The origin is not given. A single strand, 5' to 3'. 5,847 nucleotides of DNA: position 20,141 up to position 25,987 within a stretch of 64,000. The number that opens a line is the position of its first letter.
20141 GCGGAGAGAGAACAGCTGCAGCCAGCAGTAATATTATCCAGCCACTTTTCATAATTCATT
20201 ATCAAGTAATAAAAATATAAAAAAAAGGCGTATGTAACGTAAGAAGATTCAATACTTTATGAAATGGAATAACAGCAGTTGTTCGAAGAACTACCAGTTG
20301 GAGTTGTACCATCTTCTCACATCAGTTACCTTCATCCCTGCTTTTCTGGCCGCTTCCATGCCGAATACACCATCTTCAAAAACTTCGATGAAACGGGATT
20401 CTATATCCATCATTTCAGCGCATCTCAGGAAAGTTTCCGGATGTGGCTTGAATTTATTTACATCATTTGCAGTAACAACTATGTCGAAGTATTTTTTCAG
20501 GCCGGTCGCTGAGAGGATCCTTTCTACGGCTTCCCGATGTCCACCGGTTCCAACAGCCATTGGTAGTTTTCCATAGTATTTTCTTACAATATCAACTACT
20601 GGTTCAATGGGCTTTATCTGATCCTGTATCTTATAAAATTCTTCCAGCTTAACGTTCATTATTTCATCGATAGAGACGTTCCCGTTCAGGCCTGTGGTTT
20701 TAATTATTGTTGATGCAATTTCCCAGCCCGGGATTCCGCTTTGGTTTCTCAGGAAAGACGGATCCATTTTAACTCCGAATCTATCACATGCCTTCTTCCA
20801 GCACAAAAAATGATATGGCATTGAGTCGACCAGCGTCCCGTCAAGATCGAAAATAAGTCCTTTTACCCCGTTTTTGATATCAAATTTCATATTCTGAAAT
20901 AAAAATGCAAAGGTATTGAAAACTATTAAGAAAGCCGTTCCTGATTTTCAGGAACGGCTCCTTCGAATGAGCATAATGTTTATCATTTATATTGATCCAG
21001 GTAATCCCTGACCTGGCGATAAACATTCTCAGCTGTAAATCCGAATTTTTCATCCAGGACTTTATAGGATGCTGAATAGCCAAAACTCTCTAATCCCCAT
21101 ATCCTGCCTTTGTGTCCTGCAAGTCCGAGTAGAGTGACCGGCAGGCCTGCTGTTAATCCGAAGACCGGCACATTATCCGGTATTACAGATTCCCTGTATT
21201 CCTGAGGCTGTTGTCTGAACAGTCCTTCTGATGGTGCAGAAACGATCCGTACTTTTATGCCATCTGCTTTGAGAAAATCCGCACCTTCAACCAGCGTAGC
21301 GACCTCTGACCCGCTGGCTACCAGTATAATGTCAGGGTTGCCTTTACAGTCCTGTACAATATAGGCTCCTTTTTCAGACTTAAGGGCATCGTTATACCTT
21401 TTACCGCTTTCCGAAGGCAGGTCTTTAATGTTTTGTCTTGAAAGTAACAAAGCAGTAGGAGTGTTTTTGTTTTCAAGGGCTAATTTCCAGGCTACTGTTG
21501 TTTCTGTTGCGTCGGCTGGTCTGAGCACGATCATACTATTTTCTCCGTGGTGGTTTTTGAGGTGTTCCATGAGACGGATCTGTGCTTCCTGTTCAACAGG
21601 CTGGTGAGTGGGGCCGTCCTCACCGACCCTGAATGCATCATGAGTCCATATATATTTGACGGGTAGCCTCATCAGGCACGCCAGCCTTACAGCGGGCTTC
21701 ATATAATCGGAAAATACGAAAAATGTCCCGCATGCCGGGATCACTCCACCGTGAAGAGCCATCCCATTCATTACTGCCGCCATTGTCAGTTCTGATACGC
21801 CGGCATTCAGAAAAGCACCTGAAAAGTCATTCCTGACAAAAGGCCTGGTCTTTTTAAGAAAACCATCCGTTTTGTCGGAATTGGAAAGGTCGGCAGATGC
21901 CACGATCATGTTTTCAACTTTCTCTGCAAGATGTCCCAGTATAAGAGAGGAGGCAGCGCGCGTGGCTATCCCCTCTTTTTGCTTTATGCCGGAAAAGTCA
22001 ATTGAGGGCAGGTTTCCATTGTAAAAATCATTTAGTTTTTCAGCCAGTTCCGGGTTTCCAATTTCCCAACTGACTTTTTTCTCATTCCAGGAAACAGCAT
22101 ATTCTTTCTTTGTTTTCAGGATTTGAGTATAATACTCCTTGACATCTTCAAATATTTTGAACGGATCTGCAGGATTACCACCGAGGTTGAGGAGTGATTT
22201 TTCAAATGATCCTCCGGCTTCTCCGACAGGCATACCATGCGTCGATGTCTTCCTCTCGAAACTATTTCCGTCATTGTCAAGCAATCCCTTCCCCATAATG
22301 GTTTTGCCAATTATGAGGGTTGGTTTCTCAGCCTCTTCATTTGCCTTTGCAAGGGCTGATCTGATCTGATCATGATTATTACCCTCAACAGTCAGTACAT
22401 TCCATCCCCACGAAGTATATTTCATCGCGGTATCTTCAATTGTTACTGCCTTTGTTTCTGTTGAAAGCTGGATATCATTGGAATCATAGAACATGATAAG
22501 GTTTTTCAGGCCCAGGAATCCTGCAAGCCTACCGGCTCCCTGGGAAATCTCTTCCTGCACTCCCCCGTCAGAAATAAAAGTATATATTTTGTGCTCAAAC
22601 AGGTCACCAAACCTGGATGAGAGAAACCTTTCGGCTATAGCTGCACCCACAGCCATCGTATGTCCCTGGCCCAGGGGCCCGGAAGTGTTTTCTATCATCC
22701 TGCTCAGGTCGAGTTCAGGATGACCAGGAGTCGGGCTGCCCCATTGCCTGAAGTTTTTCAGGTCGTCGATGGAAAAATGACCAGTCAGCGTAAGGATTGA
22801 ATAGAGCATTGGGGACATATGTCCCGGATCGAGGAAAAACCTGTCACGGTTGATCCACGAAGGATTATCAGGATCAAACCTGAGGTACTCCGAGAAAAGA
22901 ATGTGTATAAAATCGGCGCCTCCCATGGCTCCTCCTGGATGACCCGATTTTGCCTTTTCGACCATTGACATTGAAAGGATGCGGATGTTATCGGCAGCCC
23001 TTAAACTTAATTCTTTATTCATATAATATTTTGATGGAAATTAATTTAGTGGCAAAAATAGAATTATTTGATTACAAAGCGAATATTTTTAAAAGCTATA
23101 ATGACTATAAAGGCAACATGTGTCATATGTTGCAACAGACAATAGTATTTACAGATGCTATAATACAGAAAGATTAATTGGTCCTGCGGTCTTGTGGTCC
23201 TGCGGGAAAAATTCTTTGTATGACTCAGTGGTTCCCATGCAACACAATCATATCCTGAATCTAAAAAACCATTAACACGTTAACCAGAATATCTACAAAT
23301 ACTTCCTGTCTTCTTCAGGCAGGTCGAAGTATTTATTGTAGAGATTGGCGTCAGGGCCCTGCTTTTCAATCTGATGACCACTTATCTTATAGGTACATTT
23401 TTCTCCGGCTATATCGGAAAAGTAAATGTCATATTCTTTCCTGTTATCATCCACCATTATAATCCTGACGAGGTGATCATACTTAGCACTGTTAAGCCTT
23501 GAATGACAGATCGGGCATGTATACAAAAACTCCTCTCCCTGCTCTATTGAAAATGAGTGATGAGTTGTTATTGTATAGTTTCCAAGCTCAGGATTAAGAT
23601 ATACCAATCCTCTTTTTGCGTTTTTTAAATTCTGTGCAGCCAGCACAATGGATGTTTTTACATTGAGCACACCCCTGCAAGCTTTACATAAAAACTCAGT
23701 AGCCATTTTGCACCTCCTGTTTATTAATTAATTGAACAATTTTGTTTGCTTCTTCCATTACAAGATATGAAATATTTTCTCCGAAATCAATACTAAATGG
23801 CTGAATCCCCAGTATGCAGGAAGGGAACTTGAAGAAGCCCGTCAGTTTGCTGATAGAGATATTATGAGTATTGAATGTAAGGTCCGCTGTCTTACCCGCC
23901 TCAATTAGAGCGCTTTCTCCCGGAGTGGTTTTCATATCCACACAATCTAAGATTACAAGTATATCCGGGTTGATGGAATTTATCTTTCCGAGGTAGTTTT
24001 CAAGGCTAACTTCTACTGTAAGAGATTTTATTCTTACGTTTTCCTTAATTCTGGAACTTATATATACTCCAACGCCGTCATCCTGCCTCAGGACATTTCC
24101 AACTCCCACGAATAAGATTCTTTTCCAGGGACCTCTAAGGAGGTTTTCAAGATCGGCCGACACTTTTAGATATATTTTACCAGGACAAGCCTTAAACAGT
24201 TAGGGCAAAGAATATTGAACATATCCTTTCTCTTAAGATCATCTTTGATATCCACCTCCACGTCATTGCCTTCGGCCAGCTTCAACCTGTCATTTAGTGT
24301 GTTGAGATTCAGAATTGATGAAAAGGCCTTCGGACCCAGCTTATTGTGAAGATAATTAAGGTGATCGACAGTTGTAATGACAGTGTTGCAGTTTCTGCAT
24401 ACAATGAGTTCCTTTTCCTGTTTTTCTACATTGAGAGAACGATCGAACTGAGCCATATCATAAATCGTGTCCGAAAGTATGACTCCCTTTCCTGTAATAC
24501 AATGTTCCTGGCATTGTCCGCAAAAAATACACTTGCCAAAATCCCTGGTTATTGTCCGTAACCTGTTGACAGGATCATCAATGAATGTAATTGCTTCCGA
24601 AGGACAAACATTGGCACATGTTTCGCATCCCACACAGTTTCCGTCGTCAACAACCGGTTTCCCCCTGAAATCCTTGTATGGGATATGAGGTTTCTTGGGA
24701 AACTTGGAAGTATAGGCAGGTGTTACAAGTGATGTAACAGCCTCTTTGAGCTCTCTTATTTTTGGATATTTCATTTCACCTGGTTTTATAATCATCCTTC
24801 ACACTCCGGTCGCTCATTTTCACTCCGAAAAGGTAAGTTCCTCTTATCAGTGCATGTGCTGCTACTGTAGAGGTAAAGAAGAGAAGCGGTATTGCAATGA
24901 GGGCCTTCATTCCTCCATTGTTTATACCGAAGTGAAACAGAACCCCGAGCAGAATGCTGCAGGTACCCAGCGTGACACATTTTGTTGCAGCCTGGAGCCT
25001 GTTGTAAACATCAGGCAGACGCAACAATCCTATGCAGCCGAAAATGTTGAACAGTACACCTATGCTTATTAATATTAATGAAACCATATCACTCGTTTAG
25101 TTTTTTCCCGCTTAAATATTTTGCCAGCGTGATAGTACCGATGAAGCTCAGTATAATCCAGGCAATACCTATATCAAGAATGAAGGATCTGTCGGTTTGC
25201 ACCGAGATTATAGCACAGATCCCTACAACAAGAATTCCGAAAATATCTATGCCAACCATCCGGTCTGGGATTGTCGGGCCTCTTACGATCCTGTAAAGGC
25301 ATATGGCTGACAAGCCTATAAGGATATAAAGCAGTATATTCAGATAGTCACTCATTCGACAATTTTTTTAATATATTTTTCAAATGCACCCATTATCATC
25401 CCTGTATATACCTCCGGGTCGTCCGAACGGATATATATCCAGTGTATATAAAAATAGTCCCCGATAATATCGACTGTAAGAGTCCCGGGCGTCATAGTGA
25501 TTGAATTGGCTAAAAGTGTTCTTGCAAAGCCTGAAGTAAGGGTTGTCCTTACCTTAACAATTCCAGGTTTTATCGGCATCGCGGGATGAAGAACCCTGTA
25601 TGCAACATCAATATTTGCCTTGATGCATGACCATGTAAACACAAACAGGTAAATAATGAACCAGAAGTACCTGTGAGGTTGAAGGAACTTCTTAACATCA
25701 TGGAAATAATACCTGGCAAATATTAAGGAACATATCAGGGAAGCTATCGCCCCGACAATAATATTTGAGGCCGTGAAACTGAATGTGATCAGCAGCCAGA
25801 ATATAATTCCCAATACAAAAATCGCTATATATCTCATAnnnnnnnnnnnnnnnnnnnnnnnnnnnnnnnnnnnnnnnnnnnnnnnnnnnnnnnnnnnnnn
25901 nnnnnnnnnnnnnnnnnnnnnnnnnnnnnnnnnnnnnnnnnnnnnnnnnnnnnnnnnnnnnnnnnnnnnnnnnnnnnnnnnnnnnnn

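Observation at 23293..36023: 18-gene operon: Mrp-coupled group-4 [NiFe] hydrogenase with an NAD(P)H-type flavoprotein input module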

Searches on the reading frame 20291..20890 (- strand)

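Call 6: search_protein_families(library=pfam, proteins=[window:20291-20890:-])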
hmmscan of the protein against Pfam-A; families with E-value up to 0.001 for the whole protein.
window:20291-20890:- (199 aa): 2 families
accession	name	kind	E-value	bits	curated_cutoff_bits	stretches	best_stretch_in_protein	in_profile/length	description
PF13419.12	HAD_2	-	5e-29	102.1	23.8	1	12-189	1-176/178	Haloacid dehalogenase-like hydrolase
PF00702.32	Hydrolase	-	2.5e-23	83.9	26.4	1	9-185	1-191/191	haloacid dehalogenase-like hydrolase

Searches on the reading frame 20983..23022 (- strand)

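Call 6: search_protein_families(library=pfam, proteins=[window:20983-23022:-])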
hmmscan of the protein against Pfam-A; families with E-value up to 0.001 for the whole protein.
window:20983-23022:- (679 aa): 4 families
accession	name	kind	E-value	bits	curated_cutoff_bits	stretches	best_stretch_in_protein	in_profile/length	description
PF00456.26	Transketolase_N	-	7.8e-92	308.2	22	1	8-339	4-334/334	Transketolase, thiamine diphosphate binding domain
PF02779.29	Transket_pyr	-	2.4e-42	144.9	27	1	351-532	2-172/174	Transketolase, pyrimidine binding domain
PF22613.1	Transketolase_C_1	-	3e-32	111.6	27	1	552-663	1-113/113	Transketolase-like TK C-terminal domain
PF02780.25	Transketolase_C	-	3.2e-08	34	25.9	1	558-667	6-124/124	Transketolase, C-terminal domain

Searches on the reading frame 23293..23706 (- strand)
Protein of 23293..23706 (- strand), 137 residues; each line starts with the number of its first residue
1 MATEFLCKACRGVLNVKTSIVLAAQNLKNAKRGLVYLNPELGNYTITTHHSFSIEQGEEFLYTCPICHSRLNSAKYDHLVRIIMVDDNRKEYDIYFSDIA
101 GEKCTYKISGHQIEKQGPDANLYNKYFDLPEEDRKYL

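Call 4: search_protein_families(library=pfam, proteins=[window:23293-23706:-])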
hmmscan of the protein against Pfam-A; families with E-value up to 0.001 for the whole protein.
window:23293-23706:- (137 aa): 0 families

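Call 7: search_protein_families(library=ncbifam, proteins=[window:23293-23706:-])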
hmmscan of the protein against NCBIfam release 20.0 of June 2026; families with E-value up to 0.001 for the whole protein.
window:23293-23706:- (137 aa): 0 families

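Call 78: predict_structure(protein=window:23293-23706:-)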
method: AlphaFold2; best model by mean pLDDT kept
length: 137 residues; sequences in the alignment: 1
mean_pLDDT: 47.1   pTM: 0.37
mean pLDDT of the five models: 47.1, 35.6, 32.2, 31.3, 29.8
residues with pLDDT >= 90: 0; 70-90: 0; 50-70: 54; < 50: 83
segments of 3 or more residues with pLDDT < 50: 1-9, 11-13, 40-52, 65-79, 84-89, 97-102, 109-113, 116-137
pLDDT, mean of each block of 10 residues (from residue 1): 43 50 58 54 45 52 49 43 49 49 49 46 35 36
secondary structure, 60 per line:
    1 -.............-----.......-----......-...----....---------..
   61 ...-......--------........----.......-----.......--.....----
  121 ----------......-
elements in order: H2-14 E20-26 E32-37 E46-49 E59-63 H65-70 E79-86 E91-97 E103-109 E112-116 H131-136

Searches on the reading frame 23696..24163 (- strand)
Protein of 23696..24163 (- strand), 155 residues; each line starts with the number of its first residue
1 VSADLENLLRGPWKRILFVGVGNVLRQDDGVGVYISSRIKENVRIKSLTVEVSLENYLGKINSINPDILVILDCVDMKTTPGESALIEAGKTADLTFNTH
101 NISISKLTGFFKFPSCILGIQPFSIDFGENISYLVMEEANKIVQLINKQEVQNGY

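Call 4: search_protein_families(library=pfam, proteins=[window:23696-24163:-])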
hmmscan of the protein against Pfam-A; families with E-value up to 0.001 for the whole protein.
window:23696-24163:- (155 aa): 1 family
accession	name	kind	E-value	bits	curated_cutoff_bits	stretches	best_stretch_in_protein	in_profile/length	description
PF01750.23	HycI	-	1.9e-06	28.2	23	1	55-148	27-129/130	Hydrogenase maturation protease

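Call 7: search_protein_families(library=ncbifam, proteins=[window:23696-24163:-])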
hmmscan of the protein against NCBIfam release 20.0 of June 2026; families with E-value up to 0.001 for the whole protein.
window:23696-24163:- (155 aa): 6 families
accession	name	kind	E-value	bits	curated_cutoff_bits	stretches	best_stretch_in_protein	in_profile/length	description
TIGR00142.1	hycI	equivalog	9.4e-22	77.4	119.1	1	17-149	2-141/146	hydrogenase maturation peptidase HycI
TIGR00072.1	hydrog_prot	superfamily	1.4e-19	70.5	47.45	1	19-148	3-143/145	hydrogenase maturation protease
TIGR00140.1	hupD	subfamily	2.1e-09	37.5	151.8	1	16-148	1-145/151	HyaD/HybD family hydrogenase maturation endopeptidase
NF045519.1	NiFeSe_H2_mat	exception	3.5e-06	26.9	190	1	14-83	1-71/152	NiFeSe hydrogenase maturation protease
NF007777.0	PRK10466.1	equivalog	2.5e-05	24.1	190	1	15-126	2-125/164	HyaD/HybD family hydrogenase maturation endopeptidase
TIGR00130.1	frhD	equivalog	3.7e-05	23.8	134.95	1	14-106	3-102/153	coenzyme F420-reducing hydrogenase, FrhD protein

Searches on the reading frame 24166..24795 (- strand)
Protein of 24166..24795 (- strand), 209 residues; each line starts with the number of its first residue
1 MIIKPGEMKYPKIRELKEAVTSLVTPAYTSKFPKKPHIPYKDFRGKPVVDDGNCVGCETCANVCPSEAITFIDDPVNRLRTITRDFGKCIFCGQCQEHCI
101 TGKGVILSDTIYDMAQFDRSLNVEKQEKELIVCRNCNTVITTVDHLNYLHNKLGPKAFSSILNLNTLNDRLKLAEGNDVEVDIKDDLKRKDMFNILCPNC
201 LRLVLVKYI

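Call 4: search_protein_families(library=pfam, proteins=[window:24166-24795:-])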
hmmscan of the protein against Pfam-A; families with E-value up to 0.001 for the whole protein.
window:24166-24795:- (209 aa): 8 families
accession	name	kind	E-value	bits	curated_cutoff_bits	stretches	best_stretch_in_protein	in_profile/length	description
PF12838.12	Fer4_7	-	8e-10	39.5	27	1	53-102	1-51/52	4Fe-4S dicluster domain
PF00037.32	Fer4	-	2.1e-09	37.2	21.1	2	47-70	1-24/24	4Fe-4S binding domain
PF13187.11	Fer4_9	-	1e-07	32.3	27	1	53-101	1-49/52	4Fe-4S dicluster domain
PF13237.11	Fer4_10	-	3.7e-06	27.2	25.5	1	47-99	2-52/53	4Fe-4S dicluster domain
PF12837.12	Fer4_6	-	1.5e-05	25.2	25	1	46-69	1-24/24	4Fe-4S binding domain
PF12797.12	Fer4_2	-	4.9e-05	23.5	24.5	1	46-66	2-22/22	4Fe-4S binding domain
PF14697.11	Fer4_21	-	6e-05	23.5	35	1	49-70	36-58/59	4Fe-4S dicluster domain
PF13183.11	Fer4_8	-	0.00013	22.8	27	0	53-66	4-17/68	4Fe-4S dicluster domain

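Call 7: search_protein_families(library=ncbifam, proteins=[window:24166-24795:-])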
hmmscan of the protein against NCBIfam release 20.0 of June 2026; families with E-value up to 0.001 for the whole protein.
window:24166-24795:- (209 aa): 49 families (the best 25 are shown)
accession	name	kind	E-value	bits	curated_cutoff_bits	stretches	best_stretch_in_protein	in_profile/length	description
NF009053.0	PRK12387.1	subfamily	1.7e-26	93.1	204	1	26-157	12-141/180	formate hydrogenlyase complex iron-sulfur subunit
NF006076.0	PRK08222.1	equivalog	4.5e-19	68.9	270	1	25-150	11-134/181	hydrogenase 4 subunit H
TIGR01971.1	NuoI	subfamily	1.5e-16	60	113.05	1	21-124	7-116/121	NADH-quinone oxidoreductase, chain I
NF006221.0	PRK08348.1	subfamily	9.2e-16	57.8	124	1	16-108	7-95/136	NADH-plastoquinone oxidoreductase subunit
NF040612.1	F420_dehyd_FpoI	exception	4.9e-14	52.3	180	1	13-101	3-96/135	F420H2 dehydrogenase subunit FpoI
NF004537.0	PRK05888.1-3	equivalog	8.9e-14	51.5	163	1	23-123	34-148/204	NADH-quinone oxidoreductase subunit NuoI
TIGR00403.1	ndhI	equivalog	5.4e-12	45.7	302.35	1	29-124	39-138/183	NAD(P)H-quinone oxidoreductase subunit I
NF004536.0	PRK05888.1-1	equivalog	8.5e-11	41.5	212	1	13-131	14-139/180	NADH-quinone oxidoreductase subunit NuoI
NF010590.0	PRK13984.1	equivalog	1.3e-10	40.1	946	1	27-103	25-107/611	putative oxidoreductase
NF004538.0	PRK05888.1-4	equivalog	4.2e-10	39.5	135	1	25-139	29-150/162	NADH-quinone oxidoreductase subunit NuoI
NF004541.0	PRK05888.2-2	equivalog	5.9e-10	39.2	217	1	13-102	21-109/168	NADH-quinone oxidoreductase subunit NuoI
NF004543.0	PRK05888.2-5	equivalog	9.3e-10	38.3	243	1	27-103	34-114/217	NADH-quinone oxidoreductase subunit NuoI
NF004540.0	PRK05888.2-1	equivalog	4e-09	36.2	215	1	14-119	6-116/139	NADH-quinone oxidoreductase subunit NuoI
NF004546.0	PRK05888.3-3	equivalog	5.4e-09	35.7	260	1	32-129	44-150/196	NADH-quinone oxidoreductase subunit NuoI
NF004539.0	PRK05888.1-5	equivalog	5.8e-09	35.8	225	1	18-101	22-114/162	NADH-quinone oxidoreductase subunit NuoI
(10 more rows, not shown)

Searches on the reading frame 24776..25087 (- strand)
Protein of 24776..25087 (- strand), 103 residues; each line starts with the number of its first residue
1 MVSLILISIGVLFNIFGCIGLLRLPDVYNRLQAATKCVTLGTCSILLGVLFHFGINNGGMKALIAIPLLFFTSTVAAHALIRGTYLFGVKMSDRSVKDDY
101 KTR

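Call 4: search_protein_families(library=pfam, proteins=[window:24776-25087:-])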
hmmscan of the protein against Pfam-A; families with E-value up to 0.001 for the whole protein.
window:24776-25087:- (103 aa): 1 family
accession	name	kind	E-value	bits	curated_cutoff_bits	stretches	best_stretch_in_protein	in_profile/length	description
PF03334.19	PhaG_MnhG_YufB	-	2.1e-23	82.7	23.4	1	6-84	1-79/80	Na+/H+ antiporter subunit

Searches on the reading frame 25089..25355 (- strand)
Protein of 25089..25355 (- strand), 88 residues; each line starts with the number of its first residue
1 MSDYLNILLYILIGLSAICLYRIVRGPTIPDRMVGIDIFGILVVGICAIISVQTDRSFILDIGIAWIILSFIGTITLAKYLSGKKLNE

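Call 4: search_protein_families(library=pfam, proteins=[window:25089-25355:-])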
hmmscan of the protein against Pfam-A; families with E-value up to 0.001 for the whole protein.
window:25089-25355:- (88 aa): 1 family
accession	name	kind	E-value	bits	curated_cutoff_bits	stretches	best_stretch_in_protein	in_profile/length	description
PF04066.18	MrpF_PhaF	-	1.4e-14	54.7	23.3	1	30-81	1-52/53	Multiple resistance and pH regulation protein F (MrpF / PhaF)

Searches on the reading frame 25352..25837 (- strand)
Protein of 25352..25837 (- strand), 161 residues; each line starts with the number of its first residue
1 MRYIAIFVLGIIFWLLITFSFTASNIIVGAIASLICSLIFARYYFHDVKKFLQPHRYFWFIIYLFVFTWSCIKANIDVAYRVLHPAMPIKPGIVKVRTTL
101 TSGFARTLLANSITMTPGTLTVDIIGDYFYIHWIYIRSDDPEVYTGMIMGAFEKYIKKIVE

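Call 4: search_protein_families(library=pfam, proteins=[window:25352-25837:-])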
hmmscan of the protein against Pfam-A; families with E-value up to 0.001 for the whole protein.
window:25352-25837:- (161 aa): 1 family
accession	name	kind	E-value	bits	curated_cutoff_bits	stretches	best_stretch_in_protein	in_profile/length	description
PF01899.21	MNHE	-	1.6e-40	138.7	27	1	9-159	3-145/145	Na+/H+ ion antiporter subunit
